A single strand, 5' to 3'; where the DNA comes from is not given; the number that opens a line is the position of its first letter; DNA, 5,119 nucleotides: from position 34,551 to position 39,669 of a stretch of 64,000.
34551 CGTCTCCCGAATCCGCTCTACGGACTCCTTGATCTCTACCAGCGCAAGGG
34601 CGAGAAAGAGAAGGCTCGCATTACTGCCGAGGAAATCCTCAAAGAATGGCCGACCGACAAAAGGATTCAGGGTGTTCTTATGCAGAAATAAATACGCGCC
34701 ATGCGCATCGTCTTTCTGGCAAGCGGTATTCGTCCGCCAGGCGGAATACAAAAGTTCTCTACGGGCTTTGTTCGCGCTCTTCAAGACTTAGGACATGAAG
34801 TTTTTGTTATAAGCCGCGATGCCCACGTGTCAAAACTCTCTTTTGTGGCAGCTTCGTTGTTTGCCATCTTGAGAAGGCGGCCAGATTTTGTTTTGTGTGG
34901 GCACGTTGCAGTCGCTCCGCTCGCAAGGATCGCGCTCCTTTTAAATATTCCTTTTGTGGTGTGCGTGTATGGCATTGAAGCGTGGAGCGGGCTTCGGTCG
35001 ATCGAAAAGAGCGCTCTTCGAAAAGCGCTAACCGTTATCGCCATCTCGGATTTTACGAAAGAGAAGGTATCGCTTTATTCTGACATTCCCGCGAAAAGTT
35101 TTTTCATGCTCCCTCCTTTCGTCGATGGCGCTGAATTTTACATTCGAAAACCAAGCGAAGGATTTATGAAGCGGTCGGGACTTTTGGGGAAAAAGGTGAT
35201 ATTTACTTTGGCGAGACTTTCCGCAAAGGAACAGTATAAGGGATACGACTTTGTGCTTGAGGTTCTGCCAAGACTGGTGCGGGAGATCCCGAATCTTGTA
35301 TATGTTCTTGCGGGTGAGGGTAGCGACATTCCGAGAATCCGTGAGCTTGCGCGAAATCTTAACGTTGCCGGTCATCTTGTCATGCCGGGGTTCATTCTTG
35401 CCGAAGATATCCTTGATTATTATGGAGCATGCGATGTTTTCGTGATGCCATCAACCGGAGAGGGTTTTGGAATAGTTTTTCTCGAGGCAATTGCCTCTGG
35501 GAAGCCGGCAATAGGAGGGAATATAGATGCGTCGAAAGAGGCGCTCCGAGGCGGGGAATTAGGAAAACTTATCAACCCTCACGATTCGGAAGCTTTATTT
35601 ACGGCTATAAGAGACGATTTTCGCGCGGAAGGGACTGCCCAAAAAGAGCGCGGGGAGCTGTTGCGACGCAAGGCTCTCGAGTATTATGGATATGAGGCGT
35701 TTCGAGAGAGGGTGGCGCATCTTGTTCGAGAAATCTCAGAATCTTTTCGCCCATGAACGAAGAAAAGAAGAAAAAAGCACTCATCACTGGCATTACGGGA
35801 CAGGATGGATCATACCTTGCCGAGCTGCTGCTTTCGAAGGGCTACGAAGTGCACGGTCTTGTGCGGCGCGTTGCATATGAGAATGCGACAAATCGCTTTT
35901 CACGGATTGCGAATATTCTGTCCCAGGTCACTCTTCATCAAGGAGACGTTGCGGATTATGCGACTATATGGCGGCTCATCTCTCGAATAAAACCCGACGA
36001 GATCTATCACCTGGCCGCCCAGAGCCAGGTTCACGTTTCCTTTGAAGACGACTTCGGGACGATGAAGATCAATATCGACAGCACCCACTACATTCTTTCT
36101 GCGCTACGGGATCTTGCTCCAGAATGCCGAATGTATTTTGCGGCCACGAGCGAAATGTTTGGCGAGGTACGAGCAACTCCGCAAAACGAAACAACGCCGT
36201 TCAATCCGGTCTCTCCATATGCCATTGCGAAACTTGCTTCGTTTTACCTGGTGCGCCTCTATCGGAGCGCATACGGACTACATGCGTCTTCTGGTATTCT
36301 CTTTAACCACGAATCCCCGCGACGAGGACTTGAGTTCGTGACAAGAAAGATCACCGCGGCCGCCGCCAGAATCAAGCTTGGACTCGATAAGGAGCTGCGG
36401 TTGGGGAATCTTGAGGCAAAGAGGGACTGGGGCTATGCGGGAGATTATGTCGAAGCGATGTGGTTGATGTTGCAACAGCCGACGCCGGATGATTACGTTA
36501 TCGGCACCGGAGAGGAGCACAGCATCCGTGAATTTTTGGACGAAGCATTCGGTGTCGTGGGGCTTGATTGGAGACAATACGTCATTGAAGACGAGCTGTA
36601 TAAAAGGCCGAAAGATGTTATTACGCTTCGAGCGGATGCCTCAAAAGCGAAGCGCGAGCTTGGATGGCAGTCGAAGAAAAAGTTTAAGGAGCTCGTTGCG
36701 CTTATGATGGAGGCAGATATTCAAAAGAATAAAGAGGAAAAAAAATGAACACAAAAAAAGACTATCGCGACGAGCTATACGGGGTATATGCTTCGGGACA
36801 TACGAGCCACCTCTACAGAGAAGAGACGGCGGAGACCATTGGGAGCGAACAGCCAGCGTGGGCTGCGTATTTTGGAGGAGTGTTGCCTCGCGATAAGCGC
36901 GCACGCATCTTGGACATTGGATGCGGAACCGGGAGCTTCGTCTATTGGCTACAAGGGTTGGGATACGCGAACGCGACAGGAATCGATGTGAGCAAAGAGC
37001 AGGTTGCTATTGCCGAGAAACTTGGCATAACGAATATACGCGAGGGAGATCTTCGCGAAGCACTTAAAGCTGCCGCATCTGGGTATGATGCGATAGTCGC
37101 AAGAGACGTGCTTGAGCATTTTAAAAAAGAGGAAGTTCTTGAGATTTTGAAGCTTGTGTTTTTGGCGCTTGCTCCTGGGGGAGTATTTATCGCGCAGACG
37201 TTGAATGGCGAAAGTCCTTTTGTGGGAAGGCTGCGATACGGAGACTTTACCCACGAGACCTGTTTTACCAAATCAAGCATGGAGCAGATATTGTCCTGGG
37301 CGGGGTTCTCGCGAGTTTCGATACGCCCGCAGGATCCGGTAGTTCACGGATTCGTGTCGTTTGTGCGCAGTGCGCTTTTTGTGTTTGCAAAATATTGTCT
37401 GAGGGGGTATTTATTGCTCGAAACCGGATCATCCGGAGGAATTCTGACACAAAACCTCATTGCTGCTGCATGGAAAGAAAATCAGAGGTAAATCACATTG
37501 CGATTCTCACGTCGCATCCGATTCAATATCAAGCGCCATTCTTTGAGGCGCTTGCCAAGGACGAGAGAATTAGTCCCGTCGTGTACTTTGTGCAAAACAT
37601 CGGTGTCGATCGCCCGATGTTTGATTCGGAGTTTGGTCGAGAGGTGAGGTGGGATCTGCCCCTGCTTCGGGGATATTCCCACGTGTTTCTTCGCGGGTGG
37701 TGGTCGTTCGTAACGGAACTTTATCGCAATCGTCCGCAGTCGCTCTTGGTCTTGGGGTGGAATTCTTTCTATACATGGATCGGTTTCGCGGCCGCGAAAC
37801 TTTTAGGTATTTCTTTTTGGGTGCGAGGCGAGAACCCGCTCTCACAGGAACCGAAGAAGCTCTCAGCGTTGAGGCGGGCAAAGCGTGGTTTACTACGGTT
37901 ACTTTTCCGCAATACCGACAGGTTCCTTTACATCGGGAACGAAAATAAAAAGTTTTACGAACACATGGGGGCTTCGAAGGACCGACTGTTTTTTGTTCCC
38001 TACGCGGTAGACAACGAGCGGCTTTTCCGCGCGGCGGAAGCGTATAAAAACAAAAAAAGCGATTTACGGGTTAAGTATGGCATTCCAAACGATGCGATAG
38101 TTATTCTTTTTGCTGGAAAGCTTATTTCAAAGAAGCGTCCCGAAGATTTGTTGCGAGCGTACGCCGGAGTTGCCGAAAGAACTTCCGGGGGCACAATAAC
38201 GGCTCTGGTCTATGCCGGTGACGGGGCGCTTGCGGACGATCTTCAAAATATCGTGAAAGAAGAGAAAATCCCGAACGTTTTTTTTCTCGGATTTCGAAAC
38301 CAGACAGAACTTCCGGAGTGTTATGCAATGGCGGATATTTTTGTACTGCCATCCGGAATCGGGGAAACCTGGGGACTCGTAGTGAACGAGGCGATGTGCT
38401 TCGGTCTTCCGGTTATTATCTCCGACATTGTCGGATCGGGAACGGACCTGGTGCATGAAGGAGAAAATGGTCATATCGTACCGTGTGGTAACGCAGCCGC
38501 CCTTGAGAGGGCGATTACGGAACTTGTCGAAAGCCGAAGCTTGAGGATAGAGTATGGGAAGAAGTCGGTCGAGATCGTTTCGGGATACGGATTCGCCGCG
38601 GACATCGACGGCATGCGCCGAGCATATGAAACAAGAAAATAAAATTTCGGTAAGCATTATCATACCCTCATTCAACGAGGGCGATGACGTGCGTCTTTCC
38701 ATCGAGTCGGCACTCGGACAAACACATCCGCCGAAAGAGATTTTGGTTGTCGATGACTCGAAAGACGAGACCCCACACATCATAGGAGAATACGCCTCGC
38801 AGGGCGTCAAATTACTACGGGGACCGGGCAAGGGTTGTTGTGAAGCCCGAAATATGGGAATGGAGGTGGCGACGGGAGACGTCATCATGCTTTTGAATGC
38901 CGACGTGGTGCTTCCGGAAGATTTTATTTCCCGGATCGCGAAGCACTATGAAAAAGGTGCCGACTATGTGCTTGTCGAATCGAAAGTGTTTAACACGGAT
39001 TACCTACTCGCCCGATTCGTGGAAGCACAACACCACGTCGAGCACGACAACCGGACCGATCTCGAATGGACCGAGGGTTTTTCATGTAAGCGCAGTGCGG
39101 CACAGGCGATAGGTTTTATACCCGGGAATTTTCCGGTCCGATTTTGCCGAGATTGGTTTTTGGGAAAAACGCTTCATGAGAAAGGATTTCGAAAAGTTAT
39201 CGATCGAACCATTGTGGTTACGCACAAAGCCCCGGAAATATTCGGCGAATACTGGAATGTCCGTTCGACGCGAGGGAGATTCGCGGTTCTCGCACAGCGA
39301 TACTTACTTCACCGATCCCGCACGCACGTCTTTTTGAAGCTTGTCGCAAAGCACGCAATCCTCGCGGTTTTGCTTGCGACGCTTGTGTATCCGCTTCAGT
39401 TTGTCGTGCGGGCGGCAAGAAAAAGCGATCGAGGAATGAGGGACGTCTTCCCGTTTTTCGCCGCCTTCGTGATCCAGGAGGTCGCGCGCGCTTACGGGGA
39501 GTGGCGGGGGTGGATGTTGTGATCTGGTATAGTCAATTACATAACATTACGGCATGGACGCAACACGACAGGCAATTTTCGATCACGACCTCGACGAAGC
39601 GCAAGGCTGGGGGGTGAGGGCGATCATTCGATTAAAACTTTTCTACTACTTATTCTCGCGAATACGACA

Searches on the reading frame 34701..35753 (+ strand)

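Call 18: search_protein_families(library=pfam, proteins=[window:34701-35753:+], max_evalue=0.001)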
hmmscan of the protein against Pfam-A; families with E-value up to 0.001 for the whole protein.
window:34701-35753:+ (351 aa): 5 families
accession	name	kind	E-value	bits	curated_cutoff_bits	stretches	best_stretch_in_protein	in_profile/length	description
PF00534.26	Glycos_transf_1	-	1.4e-28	100.1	26.4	1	162-305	13-154/172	Glycosyl transferases group 1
PF13692.12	Glyco_trans_1_4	-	4.7e-28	98.7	27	1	165-304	2-137/142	Glycosyl transferases group 1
PF13439.12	Glyco_transf_4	-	5.8e-11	43.1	28.5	1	47-142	59-167/170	Glycosyltransferase Family 4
PF13579.12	Glyco_trans_4_4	-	1e-09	39.3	29.7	1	47-132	58-150/158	Glycosyl transferase 4-like domain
PF20706.3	GT4-conflict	-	8.4e-09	35.3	26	1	164-271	197-309/385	Family 4 Glycosyltransferase in conflict systems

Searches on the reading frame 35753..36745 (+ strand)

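Call 18: search_protein_families(library=pfam, proteins=[window:35753-36745:+], max_evalue=0.001)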
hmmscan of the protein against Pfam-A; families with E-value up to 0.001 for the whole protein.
window:35753-36745:+ (331 aa): 5 families
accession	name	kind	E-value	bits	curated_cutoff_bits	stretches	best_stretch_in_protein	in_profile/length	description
PF16363.11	GDP_Man_Dehyd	-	9.4e-119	397.2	27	1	10-318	1-332/332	GDP-mannose 4,6 dehydratase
PF01370.27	Epimerase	-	2e-66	224.3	20.9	1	9-251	1-240/240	NAD dependent epimerase/dehydratase family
PF04321.23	RmlD_sub_bind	-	7e-09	35.6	27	1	8-167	2-136/287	RmlD substrate binding domain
PF02719.21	Polysacc_synt_2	-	4.8e-05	23.1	20.2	1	10-117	2-114/293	Polysaccharide biosynthesis protein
PF05368.20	NmrA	-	8.6e-05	22.7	27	1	5-78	1-69/298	NmrA-like family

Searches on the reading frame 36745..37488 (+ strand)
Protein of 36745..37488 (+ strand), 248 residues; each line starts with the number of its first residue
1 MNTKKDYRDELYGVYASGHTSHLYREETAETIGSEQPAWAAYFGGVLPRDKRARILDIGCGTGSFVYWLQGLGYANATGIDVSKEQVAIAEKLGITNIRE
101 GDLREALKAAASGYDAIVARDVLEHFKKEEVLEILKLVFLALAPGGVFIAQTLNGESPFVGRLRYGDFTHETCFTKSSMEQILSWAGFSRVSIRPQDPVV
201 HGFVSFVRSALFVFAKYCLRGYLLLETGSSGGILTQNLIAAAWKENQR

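Call 9: search_protein_families(library=pfam, proteins=[window:36745-37488:+], max_evalue=0.001)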
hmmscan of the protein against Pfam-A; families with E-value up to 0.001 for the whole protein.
window:36745-37488:+ (248 aa): 9 families
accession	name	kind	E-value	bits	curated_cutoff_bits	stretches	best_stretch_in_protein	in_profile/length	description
PF13489.12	Methyltransf_23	-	1.5e-20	74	27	1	49-191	20-162/164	Methyltransferase domain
PF13649.12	Methyltransf_25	-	1.7e-15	57.9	27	1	55-146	1-97/97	Methyltransferase domain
PF08241.18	Methyltransf_11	-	1.5e-14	54.8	21.2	1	56-149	1-94/95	Methyltransferase domain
PF08242.18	Methyltransf_12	-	2.3e-13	51.1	30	1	56-148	1-98/98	Methyltransferase domain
PF13847.12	Methyltransf_31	-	1.1e-12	48.3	27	1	50-168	2-127/145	Methyltransferase domain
PF02353.26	CMAS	-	7.4e-08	32.5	27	1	45-156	56-170/273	Mycolic acid cyclopropane synthetase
PF07021.18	MetW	-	2.4e-06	27.8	21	1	53-128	15-90/193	Methionine biosynthesis protein MetW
PF01728.25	FtsJ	-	1.3e-05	25.6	24.1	1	51-156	21-143/181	FtsJ-like methyltransferase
PF08003.17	Methyltransf_9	-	0.00047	19.7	23.8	1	51-166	115-237/315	Protein of unknown function (DUF1698)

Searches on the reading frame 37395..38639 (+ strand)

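Call 9: search_protein_families(library=pfam, proteins=[window:37395-38639:+], max_evalue=0.001)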
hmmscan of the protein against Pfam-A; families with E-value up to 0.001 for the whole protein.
window:37395-38639:+ (415 aa): 3 families
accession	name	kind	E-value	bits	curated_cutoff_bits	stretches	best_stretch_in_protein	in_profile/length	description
PF00534.26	Glycos_transf_1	-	8.2e-35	120.3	26.4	1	222-390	3-168/172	Glycosyl transferases group 1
PF13692.12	Glyco_trans_1_4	-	9.1e-28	97.7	27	1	236-379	3-141/142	Glycosyl transferases group 1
PF20706.3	GT4-conflict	-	0.00016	21.2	26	1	295-355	263-323/385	Family 4 Glycosyltransferase in conflict systems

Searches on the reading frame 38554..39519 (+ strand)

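Call 9: search_protein_families(library=pfam, proteins=[window:38554-39519:+], max_evalue=0.001)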
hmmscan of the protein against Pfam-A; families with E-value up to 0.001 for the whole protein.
window:38554-39519:+ (322 aa): 3 families
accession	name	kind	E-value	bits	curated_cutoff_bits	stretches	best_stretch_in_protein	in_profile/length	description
PF00535.33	Glycos_transf_2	-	4.4e-29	102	23.3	1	34-156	1-128/168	Glycosyl transferase family 2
PF13641.12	Glyco_tranf_2_3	-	7.3e-07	29.9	27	1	33-225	3-212/230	Glycosyltransferase like family 2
PF13506.12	Glyco_transf_21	-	0.00072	19.5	21.7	0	102-234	25-166/174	Glycosyl transferase family 21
